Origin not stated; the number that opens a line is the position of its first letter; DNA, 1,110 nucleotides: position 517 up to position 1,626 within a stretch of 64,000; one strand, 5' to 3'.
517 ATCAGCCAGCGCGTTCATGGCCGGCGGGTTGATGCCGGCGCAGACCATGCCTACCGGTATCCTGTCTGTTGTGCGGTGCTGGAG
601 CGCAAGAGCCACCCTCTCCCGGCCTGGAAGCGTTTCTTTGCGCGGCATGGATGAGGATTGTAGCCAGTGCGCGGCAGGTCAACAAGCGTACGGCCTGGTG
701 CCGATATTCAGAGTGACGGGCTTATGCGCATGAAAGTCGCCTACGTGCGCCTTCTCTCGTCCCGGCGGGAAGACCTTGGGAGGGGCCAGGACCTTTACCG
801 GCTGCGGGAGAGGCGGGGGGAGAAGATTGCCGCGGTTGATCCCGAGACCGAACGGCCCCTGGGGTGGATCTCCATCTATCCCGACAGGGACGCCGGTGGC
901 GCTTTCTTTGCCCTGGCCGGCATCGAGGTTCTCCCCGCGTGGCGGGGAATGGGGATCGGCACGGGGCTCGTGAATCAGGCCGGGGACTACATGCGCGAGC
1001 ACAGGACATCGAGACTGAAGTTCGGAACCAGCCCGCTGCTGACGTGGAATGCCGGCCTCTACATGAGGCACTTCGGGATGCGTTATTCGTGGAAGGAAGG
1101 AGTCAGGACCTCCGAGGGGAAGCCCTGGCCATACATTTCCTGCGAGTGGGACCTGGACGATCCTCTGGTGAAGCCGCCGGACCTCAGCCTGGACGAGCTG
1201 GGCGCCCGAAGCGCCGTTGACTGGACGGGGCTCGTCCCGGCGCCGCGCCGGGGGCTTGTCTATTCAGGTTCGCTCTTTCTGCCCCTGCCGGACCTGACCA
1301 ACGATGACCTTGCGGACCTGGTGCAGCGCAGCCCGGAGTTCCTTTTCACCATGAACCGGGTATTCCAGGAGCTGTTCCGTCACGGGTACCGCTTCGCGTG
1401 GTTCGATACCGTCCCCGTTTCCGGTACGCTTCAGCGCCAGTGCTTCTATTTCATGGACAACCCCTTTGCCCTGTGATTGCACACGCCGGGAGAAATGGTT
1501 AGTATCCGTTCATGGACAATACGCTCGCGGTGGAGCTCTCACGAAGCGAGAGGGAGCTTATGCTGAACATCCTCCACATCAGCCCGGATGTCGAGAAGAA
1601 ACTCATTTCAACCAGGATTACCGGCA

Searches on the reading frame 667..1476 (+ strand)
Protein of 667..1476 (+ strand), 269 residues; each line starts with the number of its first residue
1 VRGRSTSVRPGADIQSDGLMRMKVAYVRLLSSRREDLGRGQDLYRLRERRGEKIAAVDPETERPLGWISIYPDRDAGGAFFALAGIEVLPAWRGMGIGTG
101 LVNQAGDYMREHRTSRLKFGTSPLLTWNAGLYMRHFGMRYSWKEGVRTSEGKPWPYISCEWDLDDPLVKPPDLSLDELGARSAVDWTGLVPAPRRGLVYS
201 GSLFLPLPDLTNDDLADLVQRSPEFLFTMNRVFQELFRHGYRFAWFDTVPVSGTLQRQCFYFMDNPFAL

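Call 82: search_protein_families(library=pfam, proteins=[window:667-1476:+])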
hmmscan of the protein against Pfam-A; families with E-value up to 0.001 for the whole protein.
window:667-1476:+ (269 aa): 2 families
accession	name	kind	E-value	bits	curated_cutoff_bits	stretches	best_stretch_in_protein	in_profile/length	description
PF00583.31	Acetyltransf_1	-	3e-11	44.1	20.7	1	48-137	28-115/116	Acetyltransferase (GNAT) family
PF13508.13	Acetyltransf_7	-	2e-05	25.3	27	1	62-114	12-61/84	Acetyltransferase (GNAT) domain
